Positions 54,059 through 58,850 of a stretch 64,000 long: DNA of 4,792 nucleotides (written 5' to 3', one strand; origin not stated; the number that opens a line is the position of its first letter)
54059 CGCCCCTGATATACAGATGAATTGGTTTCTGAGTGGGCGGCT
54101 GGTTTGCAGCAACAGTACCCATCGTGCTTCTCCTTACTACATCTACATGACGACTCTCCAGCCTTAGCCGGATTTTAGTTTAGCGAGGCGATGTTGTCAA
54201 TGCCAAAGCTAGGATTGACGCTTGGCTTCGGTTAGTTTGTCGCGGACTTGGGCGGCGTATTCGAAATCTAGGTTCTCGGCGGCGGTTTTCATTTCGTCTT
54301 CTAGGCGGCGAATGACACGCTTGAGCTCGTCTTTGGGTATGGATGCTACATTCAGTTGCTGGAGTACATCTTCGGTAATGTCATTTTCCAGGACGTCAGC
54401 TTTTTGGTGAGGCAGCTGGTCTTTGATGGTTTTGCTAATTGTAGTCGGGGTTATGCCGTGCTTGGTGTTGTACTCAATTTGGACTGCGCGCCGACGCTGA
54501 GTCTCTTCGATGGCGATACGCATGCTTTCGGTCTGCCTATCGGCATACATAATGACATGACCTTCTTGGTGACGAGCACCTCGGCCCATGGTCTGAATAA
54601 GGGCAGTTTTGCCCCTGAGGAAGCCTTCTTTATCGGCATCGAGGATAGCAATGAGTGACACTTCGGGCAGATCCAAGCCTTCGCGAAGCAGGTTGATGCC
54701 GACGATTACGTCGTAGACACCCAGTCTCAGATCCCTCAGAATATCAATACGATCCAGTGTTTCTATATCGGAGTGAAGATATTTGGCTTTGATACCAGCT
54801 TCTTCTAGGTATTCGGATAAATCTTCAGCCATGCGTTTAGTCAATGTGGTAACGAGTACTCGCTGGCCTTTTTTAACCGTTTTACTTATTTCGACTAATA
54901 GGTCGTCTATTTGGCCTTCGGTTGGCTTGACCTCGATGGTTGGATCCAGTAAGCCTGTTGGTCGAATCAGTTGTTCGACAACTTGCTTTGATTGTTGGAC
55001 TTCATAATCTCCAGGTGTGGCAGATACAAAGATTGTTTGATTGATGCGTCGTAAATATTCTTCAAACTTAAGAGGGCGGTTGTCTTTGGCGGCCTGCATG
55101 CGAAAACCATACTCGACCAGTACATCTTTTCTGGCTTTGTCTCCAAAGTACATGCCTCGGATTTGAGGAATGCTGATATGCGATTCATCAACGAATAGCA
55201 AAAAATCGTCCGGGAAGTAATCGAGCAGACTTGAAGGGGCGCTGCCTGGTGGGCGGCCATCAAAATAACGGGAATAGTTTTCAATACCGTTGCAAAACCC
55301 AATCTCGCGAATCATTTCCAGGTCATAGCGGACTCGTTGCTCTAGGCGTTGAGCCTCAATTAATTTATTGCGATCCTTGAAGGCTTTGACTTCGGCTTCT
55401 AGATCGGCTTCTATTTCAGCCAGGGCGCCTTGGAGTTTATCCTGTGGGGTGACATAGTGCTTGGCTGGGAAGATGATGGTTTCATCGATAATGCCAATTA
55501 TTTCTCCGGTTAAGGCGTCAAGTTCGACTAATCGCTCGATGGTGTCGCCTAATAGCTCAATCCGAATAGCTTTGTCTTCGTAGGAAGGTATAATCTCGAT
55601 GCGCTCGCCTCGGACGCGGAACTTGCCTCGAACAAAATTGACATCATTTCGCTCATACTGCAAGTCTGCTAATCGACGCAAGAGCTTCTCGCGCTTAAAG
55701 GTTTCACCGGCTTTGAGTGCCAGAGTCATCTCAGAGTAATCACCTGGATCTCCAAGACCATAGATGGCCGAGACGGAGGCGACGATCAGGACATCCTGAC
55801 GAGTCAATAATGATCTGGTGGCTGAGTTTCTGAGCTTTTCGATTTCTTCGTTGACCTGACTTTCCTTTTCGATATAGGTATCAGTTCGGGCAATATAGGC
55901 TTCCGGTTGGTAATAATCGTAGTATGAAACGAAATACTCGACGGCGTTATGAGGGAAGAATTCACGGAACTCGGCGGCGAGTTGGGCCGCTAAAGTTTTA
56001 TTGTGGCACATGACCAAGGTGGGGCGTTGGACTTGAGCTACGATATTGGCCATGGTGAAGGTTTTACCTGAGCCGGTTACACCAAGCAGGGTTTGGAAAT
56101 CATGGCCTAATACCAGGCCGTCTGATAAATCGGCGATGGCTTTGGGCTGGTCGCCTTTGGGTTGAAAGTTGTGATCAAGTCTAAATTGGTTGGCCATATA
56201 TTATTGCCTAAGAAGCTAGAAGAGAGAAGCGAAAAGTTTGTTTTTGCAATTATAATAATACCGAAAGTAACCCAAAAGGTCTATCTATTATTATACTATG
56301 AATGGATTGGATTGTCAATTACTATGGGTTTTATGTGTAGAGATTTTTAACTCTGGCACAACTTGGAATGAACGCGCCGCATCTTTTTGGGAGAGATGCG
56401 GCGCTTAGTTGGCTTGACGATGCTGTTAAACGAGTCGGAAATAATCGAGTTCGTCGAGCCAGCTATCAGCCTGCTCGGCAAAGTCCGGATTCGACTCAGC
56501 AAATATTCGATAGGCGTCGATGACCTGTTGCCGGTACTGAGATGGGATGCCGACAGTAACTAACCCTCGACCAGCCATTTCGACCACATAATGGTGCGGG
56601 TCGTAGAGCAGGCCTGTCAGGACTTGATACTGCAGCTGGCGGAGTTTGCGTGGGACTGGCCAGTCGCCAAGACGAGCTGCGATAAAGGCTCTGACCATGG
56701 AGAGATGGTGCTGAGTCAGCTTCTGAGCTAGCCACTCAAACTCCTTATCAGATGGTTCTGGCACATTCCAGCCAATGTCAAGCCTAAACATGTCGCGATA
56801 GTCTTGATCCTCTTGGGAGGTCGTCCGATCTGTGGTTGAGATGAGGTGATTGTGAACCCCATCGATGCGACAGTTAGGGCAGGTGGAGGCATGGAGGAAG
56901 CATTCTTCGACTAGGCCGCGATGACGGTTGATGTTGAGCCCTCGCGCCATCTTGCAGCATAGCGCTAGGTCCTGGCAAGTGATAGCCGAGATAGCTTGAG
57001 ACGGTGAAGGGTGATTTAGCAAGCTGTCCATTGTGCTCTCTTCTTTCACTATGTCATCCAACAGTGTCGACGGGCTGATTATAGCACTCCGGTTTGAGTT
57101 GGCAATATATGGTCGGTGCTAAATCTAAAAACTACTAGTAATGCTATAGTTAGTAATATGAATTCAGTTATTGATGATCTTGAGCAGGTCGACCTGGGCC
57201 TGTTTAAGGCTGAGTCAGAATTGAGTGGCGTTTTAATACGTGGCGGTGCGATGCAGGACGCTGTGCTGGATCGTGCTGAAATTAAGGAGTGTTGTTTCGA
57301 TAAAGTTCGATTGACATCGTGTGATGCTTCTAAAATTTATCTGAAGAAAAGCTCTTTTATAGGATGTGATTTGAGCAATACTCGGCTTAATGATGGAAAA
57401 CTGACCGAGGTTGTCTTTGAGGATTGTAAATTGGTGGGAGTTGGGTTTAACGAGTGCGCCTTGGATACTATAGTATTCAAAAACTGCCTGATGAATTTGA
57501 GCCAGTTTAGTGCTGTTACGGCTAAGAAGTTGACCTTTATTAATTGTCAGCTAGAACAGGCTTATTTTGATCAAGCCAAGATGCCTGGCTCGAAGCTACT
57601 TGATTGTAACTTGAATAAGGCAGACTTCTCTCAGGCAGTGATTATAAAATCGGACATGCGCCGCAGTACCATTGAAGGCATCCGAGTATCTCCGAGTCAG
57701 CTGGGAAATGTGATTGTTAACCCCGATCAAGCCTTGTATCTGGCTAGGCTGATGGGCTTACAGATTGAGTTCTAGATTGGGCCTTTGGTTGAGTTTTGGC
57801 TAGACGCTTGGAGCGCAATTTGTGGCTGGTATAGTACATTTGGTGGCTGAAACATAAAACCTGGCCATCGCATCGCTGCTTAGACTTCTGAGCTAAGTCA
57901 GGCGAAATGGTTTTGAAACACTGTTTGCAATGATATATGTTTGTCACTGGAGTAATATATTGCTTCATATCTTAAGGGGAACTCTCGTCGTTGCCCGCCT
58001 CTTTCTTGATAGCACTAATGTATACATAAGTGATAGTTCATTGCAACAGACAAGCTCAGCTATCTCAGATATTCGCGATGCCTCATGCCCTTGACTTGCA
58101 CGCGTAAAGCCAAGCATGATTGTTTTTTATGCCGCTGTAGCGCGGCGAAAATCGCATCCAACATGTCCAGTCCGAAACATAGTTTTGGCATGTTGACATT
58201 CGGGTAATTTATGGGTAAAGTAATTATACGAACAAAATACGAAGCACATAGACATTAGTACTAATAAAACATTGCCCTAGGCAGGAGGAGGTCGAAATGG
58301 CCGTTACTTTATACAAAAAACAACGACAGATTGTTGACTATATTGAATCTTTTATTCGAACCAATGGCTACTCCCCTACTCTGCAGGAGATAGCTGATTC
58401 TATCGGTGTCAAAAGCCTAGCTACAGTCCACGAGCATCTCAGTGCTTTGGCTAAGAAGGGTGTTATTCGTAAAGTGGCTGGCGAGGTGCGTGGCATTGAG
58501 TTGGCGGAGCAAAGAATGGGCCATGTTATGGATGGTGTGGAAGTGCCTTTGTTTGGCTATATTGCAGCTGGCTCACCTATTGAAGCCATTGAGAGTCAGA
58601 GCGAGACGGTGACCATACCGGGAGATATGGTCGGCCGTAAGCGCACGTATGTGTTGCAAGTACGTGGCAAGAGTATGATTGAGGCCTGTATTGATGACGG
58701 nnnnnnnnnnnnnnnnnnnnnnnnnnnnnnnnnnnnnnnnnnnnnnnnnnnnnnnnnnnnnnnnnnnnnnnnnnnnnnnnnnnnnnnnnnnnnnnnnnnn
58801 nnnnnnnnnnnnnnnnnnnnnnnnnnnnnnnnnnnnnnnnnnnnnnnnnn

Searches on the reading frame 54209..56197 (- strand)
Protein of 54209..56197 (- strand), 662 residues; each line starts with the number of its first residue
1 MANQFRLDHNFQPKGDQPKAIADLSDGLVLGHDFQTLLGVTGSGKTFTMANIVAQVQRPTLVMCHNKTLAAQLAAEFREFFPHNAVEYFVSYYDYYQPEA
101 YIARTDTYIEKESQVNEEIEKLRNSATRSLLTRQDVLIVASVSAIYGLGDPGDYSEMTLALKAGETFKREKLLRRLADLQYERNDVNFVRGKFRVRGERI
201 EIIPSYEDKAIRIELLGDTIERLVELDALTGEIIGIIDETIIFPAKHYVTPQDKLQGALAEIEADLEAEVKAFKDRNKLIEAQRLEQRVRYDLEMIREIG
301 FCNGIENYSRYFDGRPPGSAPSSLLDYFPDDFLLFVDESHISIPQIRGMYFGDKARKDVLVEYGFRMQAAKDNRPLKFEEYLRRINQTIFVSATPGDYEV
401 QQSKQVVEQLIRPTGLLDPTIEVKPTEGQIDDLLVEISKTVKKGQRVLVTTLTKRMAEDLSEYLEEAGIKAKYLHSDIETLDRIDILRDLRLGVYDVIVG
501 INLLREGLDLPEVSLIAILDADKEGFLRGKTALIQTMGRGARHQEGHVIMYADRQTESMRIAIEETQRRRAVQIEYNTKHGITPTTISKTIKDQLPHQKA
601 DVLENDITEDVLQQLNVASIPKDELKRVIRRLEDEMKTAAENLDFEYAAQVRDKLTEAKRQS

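Call 17: search_protein_families(library=ncbifam, proteins=[window:54209-56197:-], max_evalue=0.00001)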
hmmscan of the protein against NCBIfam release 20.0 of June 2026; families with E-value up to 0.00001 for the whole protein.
window:54209-56197:- (662 aa): 15 families
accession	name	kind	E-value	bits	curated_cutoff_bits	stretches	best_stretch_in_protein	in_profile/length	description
NF003673.1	PRK05298.1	equivalog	0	1036.2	743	1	4-660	1-652/653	excinuclease ABC subunit UvrB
TIGR00631.1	uvrb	equivalog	0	1022.2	750.1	1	4-658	1-657/658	excinuclease ABC subunit UvrB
TIGR00580.2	mfd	equivalog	1.3e-13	50.2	800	1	177-279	2-100/907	transcription-repair coupling factor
TIGR00595.1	priA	equivalog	5.4e-11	41.8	230.35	1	451-554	272-383/509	replication restart helicase PriA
NF053631.1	RNA_helic_CshA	equivalog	1.8e-09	37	646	1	441-631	234-422/434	degradosome RNA helicase CshA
NF008744.0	PRK11776.1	equivalog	1.9e-09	36.6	524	1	442-573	240-367/460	ATP-dependent RNA helicase DbpA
NF053636.1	DDHlcsCsdAPsy1082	equivalog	2.6e-09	36.2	890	1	443-520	242-319/512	DEAD/DEAH box helicase CsdA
NF004066.1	PRK05580.1-3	equivalog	5.6e-09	34.8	813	0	472-550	564-654/788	primosomal protein N'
TIGR00643.1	recG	equivalog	5.1e-08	32.1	659.4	0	455-554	467-565/629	ATP-dependent DNA helicase RecG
NF004067.0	PRK05580.1-4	equivalog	7.6e-08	31.2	763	0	454-550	497-601/737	primosomal protein N'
NF004070.0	PRK05580.2-2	equivalog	1.5e-07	30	921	0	455-578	496-627/729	primosomal protein N'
NF007966.0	PRK10689.1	equivalog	1.9e-07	29.1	1329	0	37-253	19-222/1148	transcription-repair coupling factor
NF053632.1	heli_RadD_YejH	equivalog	7.9e-07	27.7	720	0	434-551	240-354/573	DNA repair helicase RadD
NF010337.0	PRK13766.1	equivalog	2.6e-06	25.8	610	1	423-614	346-539/781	Hef nuclease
NF008394.0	PRK11192.1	equivalog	6.9e-06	25.1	507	0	433-523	237-326/441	ATP-dependent RNA helicase SrmB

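Call 27: find_homologous_proteins(query=window:54209-56197:-, max_evalue=1e-100)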
Query window:54209-56197:- (662 aa): 8000 proteins with E <= 1e-100 among 8000 candidates; the best 120 are listed.
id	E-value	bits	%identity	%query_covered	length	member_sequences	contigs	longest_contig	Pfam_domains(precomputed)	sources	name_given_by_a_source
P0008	0.0e+0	1455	100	100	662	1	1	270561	PF00270.36,PF02151.26,PF13604.13,PF17757.7,PF00271.38,PF27431.1,PF04851.22,PF12344.15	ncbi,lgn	-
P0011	0.0e+0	1337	90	100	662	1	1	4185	PF00270.36,PF02151.26,PF13604.13,PF17757.7,PF00271.38,PF27431.1,PF04851.22,PF12344.15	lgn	-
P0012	0.0e+0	1257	84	100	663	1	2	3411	PF00270.36,PF02151.26,PF13604.13,PF17757.7,PF00271.38,PF27431.1,PF04851.22,PF12344.15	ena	-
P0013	0.0e+0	1257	84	100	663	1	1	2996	PF00270.36,PF02151.26,PF13604.13,PF17757.7,PF00271.38,PF27431.1,PF04851.22,PF12344.15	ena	-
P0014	0.0e+0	1252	84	100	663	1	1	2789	PF00270.36,PF02151.26,PF13604.13,PF17757.7,PF00271.38,PF27431.1,PF04851.22,PF12344.15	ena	-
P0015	0.0e+0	1250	84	100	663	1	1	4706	PF00270.36,PF02151.26,PF13604.13,PF17757.7,PF00271.38,PF27431.1,PF04851.22,PF12344.15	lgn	-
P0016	0.0e+0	1246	84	100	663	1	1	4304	PF00270.36,PF02151.26,PF13604.13,PF17757.7,PF00271.38,PF27431.1,PF04851.22,PF12344.15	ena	-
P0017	0.0e+0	1245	84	100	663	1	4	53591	PF00270.36,PF02151.26,PF17757.7,PF00271.38,PF27431.1,PF04851.22,PF12344.15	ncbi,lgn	-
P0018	0.0e+0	1241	83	100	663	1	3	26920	PF02151.26,PF17757.7,PF00271.38,PF27431.1,PF04851.22,PF12344.15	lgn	-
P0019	0.0e+0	1231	83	100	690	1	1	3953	PF00270.36,PF02151.26,PF13604.13,PF17757.7,PF00271.38,PF27431.1,PF04851.22,PF12344.15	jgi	jgi:excinuclease ABC subunit B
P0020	0.0e+0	1222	82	100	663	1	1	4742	PF00270.36,PF02151.26,PF17757.7,PF00271.38,PF27431.1,PF04851.22,PF12344.15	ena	-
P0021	0.0e+0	1220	83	100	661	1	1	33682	PF00270.36,PF02151.26,PF17757.7,PF00271.38,PF27431.1,PF04851.22,PF12344.15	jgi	jgi:excinuclease ABC subunit B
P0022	0.0e+0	1220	82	100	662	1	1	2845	PF00270.36,PF02151.26,PF17757.7,PF00271.38,PF27431.1,PF04851.22,PF12344.15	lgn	-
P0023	0.0e+0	1216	82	100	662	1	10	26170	PF00270.36,PF02151.26,PF17757.7,PF00271.38,PF27431.1,PF04851.22,PF12344.15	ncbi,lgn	-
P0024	0.0e+0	1212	81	100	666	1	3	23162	PF00270.36,PF02151.26,PF13604.13,PF17757.7,PF00271.38,PF27431.1,PF04851.22,PF12344.15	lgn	-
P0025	0.0e+0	1210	82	100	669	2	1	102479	PF00270.36,PF02151.26,PF17757.7,PF00271.38,PF27431.1,PF04851.22,PF12344.15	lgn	-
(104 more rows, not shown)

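Call 60: find_encoding_contigs(protein=P0017, flank=8000, max_places=3)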
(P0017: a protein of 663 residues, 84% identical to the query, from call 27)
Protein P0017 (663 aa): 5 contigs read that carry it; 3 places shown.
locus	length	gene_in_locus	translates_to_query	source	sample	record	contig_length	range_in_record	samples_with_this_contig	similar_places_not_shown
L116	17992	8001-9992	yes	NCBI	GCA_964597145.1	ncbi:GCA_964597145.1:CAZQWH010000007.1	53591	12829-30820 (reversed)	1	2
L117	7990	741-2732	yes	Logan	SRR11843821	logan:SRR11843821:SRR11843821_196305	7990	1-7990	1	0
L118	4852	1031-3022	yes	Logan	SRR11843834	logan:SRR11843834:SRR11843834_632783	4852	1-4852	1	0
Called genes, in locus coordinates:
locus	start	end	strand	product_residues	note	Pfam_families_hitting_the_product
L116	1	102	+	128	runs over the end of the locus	PF00072:Response_reg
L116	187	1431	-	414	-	PF00989:PAS (weak), PF00512:HisKA, PF02518:HATPase_c, PF13581:HATPase_c_2 (weak)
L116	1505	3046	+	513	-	PF01676:Metalloenzyme, PF06415:iPGM_N, PF01663:Phosphodiest (faint)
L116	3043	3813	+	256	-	PF00300:His_Phos_1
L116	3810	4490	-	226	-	PF00590:TP_methylase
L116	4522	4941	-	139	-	PF02780:Transketolase_C (faint)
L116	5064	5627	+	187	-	-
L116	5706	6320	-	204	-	PF01726:LexA_DNA_bind, PF00717:Peptidase_S24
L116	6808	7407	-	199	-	-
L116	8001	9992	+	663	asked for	PF00270:DEAD (faint), PF04851:ResIII, PF17757:UvrB_inter, PF27431:UvrB_3rd, PF00271:Helicase_C, PF12344:UvrB, PF02151:UVR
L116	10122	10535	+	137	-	PF13560:HTH_31, PF01381:HTH_3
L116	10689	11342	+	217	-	PF00702:Hydrolase, PF13419:HAD_2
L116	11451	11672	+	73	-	-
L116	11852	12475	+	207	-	PF13551:HTH_29 (faint), PF13565:HTH_32 (weak)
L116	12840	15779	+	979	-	PF00005:ABC_tran (faint), PF02463:SMC_N (faint), PF03193:RsgA_GTPase (faint), PF13191:AAA_16 (faint), PF13555:AAA_29 (faint), PF20703:nSTAND1 (faint), PF17760:UvrA_inter, PF17755:UvrA_DNA-bind, +3 more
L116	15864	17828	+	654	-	PF01841:Transglut_core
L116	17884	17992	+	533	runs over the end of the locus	PF01541:GIY-YIG, PF02151:UVR (weak), PF08459:UvrC_RNaseH_dom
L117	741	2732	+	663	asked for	PF00270:DEAD (faint), PF04851:ResIII, PF17757:UvrB_inter, PF27431:UvrB_3rd, PF00271:Helicase_C, PF12344:UvrB, PF02151:UVR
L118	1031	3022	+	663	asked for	PF00270:DEAD (faint), PF04851:ResIII, PF17757:UvrB_inter, PF27431:UvrB_3rd, PF00271:Helicase_C, PF12344:UvrB, PF02151:UVR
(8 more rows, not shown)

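Call 61: find_encoding_contigs(protein=P0025, flank=8000, max_places=3)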
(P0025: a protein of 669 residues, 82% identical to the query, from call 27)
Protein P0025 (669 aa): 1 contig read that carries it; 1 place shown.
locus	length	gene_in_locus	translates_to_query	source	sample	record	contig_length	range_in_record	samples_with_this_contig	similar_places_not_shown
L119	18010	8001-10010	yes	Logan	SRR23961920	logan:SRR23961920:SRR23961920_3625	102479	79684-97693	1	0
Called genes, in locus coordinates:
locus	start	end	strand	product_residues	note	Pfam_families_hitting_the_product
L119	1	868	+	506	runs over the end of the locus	PF01676:Metalloenzyme, PF06415:iPGM_N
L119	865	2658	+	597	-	PF13607:Succ_CoA_lig, PF13549:ATP-grasp_5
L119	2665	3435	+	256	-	PF00300:His_Phos_1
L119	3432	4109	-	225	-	PF00590:TP_methylase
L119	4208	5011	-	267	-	-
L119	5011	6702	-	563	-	PF01558:POR, PF01855:POR_N, PF02780:Transketolase_C, PF17147:PFOR_II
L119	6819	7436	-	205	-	PF01726:LexA_DNA_bind, PF00717:Peptidase_S24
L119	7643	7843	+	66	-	-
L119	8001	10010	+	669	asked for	PF00270:DEAD (faint), PF04851:ResIII, PF17757:UvrB_inter, PF27431:UvrB_3rd, PF00271:Helicase_C, PF12344:UvrB, PF02151:UVR (weak)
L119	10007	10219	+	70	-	-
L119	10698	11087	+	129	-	PF13560:HTH_31, PF01381:HTH_3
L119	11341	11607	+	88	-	-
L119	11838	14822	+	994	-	PF00005:ABC_tran (faint), PF02463:SMC_N (faint), PF13175:AAA_15 (faint), PF13481:AAA_25 (faint), PF13555:AAA_29 (faint), PF20703:nSTAND1 (faint), PF17760:UvrA_inter, PF17755:UvrA_DNA-bind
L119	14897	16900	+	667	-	PF01841:Transglut_core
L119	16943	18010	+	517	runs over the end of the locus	PF01541:GIY-YIG, PF02151:UVR (weak), PF08459:UvrC_RNaseH_dom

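Call 66: find_encoding_contigs(protein=P0011, flank=8000, max_places=3)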
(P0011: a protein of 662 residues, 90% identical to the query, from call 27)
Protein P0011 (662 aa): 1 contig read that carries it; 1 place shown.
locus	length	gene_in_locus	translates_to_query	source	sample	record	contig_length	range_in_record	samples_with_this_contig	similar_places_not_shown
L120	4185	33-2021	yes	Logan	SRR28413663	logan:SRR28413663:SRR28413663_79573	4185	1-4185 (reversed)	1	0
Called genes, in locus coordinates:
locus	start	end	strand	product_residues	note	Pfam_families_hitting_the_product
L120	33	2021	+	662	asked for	PF00270:DEAD (faint), PF04851:ResIII, PF13604:AAA_30 (faint), PF17757:UvrB_inter, PF27431:UvrB_3rd, PF00271:Helicase_C, PF12344:UvrB, PF02151:UVR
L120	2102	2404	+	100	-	-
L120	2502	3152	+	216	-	PF13419:HAD_2, PF00702:Hydrolase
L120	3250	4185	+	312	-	?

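Call 77: find_encoding_contigs(protein=P0018, flank=5000, max_places=3)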
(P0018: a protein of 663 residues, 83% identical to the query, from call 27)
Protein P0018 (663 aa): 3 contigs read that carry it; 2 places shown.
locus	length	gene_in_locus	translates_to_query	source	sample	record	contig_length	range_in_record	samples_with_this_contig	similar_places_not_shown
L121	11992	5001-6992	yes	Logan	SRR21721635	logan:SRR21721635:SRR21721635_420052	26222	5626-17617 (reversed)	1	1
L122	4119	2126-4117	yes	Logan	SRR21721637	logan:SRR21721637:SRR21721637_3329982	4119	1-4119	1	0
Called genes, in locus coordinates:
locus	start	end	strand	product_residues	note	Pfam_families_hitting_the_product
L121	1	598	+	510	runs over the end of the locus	PF01676:Metalloenzyme, PF06415:iPGM_N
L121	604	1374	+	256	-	PF00300:His_Phos_1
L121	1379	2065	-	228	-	PF00590:TP_methylase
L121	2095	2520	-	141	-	-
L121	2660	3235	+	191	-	-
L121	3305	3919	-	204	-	PF01726:LexA_DNA_bind, PF00717:Peptidase_S24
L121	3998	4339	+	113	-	-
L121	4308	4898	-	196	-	PF13576:Pentapeptide_3 (faint), PF23894:LD_SV2 (faint), PF13599:Pentapeptide_4, PF00805:Pentapeptide (weak), PF13599:Pentapeptide_4 (weak), PF00805:Pentapeptide (weak)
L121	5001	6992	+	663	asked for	PF04851:ResIII, PF17757:UvrB_inter, PF27431:UvrB_3rd, PF00271:Helicase_C, PF12344:UvrB, PF02151:UVR (weak)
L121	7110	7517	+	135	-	PF13560:HTH_31, PF01381:HTH_3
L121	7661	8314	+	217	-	PF00702:Hydrolase, PF13419:HAD_2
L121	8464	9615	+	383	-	-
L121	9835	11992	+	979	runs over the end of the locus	PF00005:ABC_tran (faint), PF02463:SMC_N (faint), PF03193:RsgA_GTPase (faint), PF13555:AAA_29 (faint), PF20703:nSTAND1 (faint), PF13191:AAA_16 (faint), PF17760:UvrA_inter, PF17755:UvrA_DNA-bind, +2 more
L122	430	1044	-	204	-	PF01726:LexA_DNA_bind, PF00717:Peptidase_S24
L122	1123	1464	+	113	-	-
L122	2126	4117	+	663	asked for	PF04851:ResIII, PF17757:UvrB_inter, PF27431:UvrB_3rd, PF00271:Helicase_C, PF12344:UvrB, PF02151:UVR (weak)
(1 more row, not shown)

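Call 78: find_encoding_contigs(protein=P0021, flank=5000, max_places=3)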
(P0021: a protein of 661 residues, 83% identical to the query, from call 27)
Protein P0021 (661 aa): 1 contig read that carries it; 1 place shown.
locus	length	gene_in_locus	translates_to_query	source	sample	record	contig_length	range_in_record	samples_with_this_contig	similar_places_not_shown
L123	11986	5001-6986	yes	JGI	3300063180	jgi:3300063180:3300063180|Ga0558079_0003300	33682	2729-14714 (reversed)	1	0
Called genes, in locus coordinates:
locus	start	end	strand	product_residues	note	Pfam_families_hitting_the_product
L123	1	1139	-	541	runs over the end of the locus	PF01558:POR, PF01855:POR_N, PF02780:Transketolase_C, PF17147:PFOR_II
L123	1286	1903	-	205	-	PF01726:LexA_DNA_bind, PF00717:Peptidase_S24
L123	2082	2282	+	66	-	-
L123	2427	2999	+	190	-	-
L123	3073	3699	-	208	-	-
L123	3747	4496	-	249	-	PF13555:AAA_29 (faint), PF02463:SMC_N (faint), PF13175:AAA_15 (faint), PF13476:AAA_23 (weak), PF13304:AAA_21 (weak)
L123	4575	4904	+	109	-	-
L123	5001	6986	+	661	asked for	PF00270:DEAD (faint), PF04851:ResIII, PF17757:UvrB_inter, PF27431:UvrB_3rd, PF00271:Helicase_C, PF12344:UvrB, PF02151:UVR (weak)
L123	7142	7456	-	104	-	-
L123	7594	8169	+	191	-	PF00702:Hydrolase, PF13419:HAD_2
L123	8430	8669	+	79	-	-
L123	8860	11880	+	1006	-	PF00005:ABC_tran (faint), PF02463:SMC_N (faint), PF03193:RsgA_GTPase (faint), PF13481:AAA_25 (faint), PF13555:AAA_29 (faint), PF20703:nSTAND1 (faint), PF17760:UvrA_inter, PF17755:UvrA_DNA-bind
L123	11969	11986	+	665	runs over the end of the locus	PF01841:Transglut_core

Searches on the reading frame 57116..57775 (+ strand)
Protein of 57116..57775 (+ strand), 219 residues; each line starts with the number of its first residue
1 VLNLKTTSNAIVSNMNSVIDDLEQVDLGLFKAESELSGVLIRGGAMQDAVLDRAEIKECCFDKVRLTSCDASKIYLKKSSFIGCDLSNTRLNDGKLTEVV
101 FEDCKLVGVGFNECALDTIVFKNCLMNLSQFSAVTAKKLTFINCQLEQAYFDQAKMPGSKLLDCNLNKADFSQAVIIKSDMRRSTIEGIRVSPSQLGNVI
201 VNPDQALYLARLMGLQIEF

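Call 72: search_protein_families(library=pfam, proteins=[window:57116-57775:+], max_evalue=0.01)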
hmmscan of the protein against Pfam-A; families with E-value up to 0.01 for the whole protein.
window:57116-57775:+ (219 aa): 4 families
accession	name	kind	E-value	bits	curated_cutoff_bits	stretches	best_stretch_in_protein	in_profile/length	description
PF13599.13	Pentapeptide_4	-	2e-45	153.2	38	4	76-151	3-78/78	Pentapeptide repeat region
PF00805.28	Pentapeptide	-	3.9e-17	61.9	20.2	3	144-182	1-39/40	Pentapeptide repeats (8 copies)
PF13576.12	Pentapeptide_3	-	1.2e-09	38.6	27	0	77-114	2-42/48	Pentapeptide repeats (9 copies)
PF23894.2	LD_SV2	-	2.6e-08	34.5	29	1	102-171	23-92/92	SV2A/B/C luminal domain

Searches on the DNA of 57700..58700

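Call 38: search_with_rna_model(model_id=R1, source=window, start=57700, end=58700, filters=off, max_evalue=1, show_alignments=2)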
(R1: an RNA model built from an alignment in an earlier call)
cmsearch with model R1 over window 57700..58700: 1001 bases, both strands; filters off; matches with E-value up to 1: 2.
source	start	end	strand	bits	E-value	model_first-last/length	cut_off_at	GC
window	58097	58202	-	35.3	7.9e-09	1-91/91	no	0.47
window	58153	58206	+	7.8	0.073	1-91/91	no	0.46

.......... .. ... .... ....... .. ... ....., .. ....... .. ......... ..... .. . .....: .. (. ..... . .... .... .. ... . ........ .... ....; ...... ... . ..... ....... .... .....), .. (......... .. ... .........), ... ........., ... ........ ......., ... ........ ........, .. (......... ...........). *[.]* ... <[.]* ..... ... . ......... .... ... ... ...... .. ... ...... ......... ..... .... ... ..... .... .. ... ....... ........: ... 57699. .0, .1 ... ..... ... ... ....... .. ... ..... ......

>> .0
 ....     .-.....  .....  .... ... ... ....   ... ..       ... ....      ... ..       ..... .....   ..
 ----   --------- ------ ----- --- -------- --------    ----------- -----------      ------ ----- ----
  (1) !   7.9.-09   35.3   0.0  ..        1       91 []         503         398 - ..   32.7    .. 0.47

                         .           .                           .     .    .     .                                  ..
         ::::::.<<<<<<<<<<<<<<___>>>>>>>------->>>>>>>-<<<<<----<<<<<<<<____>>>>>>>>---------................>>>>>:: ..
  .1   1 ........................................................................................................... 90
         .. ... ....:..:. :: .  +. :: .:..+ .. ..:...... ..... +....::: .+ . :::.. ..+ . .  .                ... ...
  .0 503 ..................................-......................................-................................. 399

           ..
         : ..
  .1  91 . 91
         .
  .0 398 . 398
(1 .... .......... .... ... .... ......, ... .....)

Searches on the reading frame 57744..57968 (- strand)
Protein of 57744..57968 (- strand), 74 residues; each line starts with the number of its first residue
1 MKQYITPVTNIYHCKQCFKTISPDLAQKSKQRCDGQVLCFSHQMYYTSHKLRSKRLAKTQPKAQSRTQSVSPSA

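Call 72: search_protein_families(library=pfam, proteins=[window:57744-57968:-], max_evalue=0.01)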
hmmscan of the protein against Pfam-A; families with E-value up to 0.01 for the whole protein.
window:57744-57968:- (74 aa): 1 family
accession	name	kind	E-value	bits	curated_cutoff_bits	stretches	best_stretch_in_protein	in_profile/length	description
PF16046.10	FAM76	-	0.0022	18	28.5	1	3-66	92-151/298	FAM76 protein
